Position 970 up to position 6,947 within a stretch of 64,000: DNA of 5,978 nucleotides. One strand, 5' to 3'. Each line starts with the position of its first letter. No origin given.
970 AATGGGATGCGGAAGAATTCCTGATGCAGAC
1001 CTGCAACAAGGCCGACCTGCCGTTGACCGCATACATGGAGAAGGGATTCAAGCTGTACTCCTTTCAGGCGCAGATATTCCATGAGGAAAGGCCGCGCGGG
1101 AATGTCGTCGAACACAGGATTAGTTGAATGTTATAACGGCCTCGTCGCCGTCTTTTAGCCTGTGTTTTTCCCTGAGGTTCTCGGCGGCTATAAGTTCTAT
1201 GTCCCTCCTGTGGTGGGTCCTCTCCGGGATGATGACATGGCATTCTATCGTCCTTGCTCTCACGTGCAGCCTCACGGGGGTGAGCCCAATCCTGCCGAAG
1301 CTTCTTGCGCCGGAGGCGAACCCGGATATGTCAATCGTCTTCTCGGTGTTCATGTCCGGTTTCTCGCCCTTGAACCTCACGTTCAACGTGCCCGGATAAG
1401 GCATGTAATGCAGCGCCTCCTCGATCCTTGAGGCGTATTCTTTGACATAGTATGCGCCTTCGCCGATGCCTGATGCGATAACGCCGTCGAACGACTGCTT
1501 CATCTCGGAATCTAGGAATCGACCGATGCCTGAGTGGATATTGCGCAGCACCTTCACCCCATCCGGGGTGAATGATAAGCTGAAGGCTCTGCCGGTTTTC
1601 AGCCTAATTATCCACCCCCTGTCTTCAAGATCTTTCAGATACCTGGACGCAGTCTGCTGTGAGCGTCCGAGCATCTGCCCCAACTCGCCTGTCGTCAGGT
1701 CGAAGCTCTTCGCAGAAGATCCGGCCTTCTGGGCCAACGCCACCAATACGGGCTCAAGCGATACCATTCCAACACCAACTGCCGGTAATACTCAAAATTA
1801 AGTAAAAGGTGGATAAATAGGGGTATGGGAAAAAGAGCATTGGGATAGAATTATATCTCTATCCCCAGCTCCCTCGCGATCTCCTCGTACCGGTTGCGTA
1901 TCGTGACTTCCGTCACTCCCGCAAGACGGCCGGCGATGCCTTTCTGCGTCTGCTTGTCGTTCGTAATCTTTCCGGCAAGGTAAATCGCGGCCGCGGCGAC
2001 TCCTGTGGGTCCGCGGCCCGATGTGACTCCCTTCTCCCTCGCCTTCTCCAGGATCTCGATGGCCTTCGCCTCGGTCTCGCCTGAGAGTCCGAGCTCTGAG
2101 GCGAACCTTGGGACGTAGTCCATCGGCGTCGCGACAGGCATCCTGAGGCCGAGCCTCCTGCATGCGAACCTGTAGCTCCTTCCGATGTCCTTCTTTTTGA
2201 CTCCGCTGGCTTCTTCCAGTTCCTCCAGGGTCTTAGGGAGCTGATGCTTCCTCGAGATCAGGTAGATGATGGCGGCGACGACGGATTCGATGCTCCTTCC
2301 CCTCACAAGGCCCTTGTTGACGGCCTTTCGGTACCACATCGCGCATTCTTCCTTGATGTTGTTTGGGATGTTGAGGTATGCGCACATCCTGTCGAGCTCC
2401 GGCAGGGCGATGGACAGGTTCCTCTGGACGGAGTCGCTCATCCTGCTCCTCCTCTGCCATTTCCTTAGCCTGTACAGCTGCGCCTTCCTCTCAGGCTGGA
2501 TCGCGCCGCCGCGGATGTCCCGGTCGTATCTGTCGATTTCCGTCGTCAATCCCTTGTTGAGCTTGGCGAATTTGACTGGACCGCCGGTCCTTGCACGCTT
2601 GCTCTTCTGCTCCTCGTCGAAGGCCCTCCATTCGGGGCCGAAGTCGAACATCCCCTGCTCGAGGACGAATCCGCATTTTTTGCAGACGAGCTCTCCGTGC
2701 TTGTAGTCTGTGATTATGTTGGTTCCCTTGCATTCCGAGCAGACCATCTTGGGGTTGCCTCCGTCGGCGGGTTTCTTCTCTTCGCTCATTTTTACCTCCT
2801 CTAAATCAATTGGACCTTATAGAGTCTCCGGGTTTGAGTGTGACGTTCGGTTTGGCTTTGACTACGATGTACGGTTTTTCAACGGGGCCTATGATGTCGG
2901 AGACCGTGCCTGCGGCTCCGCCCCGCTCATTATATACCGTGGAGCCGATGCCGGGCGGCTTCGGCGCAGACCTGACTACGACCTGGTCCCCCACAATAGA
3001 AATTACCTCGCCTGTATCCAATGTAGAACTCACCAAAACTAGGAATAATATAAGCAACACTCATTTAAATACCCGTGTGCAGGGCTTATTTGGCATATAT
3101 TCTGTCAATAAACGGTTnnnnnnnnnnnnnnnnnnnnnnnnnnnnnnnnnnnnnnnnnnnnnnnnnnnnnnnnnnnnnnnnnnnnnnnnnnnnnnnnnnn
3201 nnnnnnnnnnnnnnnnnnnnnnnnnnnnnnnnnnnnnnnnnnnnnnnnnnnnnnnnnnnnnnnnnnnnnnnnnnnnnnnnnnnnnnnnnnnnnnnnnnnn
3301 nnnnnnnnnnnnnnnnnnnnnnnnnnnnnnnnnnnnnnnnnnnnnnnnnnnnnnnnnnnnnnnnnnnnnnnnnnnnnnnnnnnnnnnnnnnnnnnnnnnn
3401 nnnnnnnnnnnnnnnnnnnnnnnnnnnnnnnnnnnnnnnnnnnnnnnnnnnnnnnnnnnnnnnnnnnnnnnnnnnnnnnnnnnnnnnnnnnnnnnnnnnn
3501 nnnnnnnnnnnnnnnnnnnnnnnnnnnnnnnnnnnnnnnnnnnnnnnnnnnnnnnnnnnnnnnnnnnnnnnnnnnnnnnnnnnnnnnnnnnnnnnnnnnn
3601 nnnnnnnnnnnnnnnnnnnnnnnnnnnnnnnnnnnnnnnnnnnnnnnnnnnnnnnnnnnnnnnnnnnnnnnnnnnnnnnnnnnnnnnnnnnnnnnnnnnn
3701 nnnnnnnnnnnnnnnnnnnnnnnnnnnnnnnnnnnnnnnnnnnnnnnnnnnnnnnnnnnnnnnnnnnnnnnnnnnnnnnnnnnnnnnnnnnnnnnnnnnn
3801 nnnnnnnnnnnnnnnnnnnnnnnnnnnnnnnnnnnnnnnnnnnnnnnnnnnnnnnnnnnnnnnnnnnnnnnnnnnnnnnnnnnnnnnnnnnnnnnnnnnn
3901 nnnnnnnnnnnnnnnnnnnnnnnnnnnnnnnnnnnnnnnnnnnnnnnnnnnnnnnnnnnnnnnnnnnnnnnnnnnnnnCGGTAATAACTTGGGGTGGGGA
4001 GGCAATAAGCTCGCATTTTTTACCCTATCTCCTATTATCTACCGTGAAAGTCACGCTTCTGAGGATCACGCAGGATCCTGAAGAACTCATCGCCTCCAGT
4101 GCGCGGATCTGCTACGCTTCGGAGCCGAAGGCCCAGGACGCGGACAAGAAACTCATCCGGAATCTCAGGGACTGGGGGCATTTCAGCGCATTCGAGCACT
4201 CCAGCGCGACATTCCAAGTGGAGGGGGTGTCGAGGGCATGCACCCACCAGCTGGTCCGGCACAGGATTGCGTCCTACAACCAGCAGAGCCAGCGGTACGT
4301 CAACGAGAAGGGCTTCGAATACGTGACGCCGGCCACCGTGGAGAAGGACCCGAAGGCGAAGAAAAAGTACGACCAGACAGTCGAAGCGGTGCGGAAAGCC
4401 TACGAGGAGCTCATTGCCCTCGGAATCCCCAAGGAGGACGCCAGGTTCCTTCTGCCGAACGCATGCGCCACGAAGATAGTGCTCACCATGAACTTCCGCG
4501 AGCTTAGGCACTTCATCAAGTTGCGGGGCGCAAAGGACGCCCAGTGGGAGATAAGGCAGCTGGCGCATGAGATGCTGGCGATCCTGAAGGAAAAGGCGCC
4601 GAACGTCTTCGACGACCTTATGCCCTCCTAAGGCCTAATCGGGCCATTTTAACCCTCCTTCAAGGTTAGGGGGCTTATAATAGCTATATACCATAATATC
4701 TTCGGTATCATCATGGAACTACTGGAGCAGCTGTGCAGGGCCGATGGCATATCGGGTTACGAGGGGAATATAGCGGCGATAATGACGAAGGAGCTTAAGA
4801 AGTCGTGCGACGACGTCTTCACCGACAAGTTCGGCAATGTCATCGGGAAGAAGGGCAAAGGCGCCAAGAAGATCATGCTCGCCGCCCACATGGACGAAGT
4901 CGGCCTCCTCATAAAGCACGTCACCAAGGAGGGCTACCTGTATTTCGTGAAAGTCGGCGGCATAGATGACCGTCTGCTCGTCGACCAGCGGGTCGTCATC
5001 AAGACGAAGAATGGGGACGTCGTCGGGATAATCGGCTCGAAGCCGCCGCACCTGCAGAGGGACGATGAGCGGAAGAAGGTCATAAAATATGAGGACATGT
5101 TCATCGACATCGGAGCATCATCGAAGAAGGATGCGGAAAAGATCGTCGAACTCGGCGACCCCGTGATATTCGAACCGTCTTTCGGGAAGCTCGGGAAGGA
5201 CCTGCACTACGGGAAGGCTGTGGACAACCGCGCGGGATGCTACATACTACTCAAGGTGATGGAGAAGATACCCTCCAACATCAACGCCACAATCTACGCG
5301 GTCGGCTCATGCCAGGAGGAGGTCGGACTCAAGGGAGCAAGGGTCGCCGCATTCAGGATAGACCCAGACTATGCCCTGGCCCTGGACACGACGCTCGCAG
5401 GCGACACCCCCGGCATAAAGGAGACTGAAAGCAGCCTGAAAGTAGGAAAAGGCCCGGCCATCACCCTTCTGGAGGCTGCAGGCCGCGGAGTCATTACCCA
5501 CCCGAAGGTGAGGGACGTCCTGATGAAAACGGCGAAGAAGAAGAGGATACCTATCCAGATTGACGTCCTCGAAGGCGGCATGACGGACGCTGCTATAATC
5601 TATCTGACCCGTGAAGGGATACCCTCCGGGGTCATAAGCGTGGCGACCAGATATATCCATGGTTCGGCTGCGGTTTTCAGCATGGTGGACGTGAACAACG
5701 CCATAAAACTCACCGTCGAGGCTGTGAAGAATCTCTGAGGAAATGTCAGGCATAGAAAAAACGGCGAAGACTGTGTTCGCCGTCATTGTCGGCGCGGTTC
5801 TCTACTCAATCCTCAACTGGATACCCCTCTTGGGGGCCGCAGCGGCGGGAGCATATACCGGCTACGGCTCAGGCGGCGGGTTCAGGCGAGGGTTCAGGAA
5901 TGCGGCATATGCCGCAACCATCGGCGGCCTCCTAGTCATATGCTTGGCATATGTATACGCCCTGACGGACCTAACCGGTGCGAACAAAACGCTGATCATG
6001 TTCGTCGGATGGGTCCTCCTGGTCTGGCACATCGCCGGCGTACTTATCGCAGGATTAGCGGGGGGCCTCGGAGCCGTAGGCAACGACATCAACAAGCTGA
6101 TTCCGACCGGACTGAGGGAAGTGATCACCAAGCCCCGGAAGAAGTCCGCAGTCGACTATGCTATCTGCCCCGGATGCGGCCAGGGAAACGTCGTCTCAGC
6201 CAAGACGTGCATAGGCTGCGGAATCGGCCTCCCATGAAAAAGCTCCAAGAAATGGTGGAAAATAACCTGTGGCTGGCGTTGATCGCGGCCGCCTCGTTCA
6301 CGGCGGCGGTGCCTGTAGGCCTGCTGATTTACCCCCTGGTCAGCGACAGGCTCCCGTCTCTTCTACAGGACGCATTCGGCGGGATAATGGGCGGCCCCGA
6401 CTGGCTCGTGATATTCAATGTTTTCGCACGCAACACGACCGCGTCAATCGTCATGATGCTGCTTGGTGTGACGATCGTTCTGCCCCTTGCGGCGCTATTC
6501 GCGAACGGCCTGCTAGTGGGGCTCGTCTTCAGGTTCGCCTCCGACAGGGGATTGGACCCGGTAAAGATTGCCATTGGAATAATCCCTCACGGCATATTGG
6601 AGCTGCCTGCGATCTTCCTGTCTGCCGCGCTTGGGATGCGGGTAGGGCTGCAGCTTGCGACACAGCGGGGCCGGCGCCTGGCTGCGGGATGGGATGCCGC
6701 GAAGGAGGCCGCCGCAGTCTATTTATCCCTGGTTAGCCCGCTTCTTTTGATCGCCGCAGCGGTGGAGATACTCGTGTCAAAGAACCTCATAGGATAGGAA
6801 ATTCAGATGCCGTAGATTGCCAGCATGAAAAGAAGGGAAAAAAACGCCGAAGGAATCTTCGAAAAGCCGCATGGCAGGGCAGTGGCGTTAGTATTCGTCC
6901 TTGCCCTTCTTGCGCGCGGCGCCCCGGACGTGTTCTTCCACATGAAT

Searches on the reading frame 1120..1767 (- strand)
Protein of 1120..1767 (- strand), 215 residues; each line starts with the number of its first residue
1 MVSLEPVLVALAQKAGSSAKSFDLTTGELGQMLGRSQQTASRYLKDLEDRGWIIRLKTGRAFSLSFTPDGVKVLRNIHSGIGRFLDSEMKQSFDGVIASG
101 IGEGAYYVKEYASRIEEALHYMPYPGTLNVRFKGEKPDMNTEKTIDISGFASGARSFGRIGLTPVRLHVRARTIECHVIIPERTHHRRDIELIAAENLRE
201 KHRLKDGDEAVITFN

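Call 89: search_protein_families(library=pfam, proteins=[window:1120-1767:-], max_evalue=0.0001)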
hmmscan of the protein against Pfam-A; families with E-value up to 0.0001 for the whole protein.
window:1120-1767:- (215 aa): 7 families
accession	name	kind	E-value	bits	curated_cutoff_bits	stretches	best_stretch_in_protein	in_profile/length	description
PF01982.22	CTP-dep_RFKase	-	1e-28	100.1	25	1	97-212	1-119/121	Domain of unknown function DUF120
PF13545.12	HTH_Crp_2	-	1.9e-07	31.4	27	1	8-55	7-55/70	Crp-like helix-turn-helix domain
PF12802.13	MarR_2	-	2.3e-07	31.3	27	1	23-55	19-52/61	MarR family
PF25213.1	HVO_A0261_N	-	1e-05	25.7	35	1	25-78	26-75/86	HVO_A0261 N-terminal domain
PF01047.28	MarR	-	1.2e-05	25.5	24.6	1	24-57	18-51/59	MarR family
PF13412.12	HTH_24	-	2.8e-05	24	21.9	1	24-53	18-47/48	Winged helix-turn-helix DNA-binding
PF08279.18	HTH_11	-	3.8e-05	23.9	25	1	19-60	12-52/55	HTH domain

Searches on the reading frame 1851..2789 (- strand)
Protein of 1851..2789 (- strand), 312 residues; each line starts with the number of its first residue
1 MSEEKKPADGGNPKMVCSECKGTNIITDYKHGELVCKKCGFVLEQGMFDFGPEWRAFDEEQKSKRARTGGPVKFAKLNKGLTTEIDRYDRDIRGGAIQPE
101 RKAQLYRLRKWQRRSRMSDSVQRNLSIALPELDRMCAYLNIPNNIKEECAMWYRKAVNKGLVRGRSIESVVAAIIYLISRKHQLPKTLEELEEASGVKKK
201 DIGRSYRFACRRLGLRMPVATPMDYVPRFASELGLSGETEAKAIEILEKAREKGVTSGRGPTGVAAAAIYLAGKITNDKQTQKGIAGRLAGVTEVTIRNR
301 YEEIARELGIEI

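Call 89: search_protein_families(library=pfam, proteins=[window:1851-2789:-], max_evalue=0.0001)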
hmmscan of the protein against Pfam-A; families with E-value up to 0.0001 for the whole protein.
window:1851-2789:- (312 aa): 2 families
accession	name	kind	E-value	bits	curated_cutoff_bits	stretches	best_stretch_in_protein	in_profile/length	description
PF00382.24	TFIIB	-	1.6e-38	131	23.6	2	217-306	3-91/92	Transcription factor TFIIB repeat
PF08271.17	Zn_Ribbon_TF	-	9e-16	57.6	29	1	15-57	1-43/43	TFIIB zinc-binding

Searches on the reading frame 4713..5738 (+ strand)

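Call 89: search_protein_families(library=pfam, proteins=[window:4713-5738:+], max_evalue=0.0001)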
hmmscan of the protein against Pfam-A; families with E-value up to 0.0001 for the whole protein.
window:4713-5738:+ (341 aa): 2 families
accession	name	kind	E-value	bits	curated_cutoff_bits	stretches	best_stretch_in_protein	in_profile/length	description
PF05343.19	Peptidase_M42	-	4.4e-99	331.7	23.2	1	41-333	1-292/292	M42 glutamyl aminopeptidase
PF01546.33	Peptidase_M20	-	2.4e-05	24.8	24.6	1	169-339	33-205/206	Peptidase family M20/M25/M40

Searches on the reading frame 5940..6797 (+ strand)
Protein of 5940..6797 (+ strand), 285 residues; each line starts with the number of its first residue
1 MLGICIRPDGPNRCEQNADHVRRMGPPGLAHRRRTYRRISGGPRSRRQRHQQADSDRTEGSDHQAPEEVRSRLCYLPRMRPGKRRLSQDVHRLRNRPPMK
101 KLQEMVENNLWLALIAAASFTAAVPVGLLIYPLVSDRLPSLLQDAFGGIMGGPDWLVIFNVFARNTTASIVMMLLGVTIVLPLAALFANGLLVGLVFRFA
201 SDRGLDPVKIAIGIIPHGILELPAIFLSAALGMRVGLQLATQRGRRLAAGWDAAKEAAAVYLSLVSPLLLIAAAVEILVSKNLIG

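Call 89: search_protein_families(library=pfam, proteins=[window:5940-6797:+], max_evalue=0.0001)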
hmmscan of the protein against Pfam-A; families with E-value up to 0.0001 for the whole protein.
window:5940-6797:+ (285 aa): 1 family
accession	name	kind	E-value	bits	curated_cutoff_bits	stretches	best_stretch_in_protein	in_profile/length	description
PF01944.22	SpoIIM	-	2.9e-24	86.3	26.9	1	127-280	12-162/163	Stage II sporulation protein M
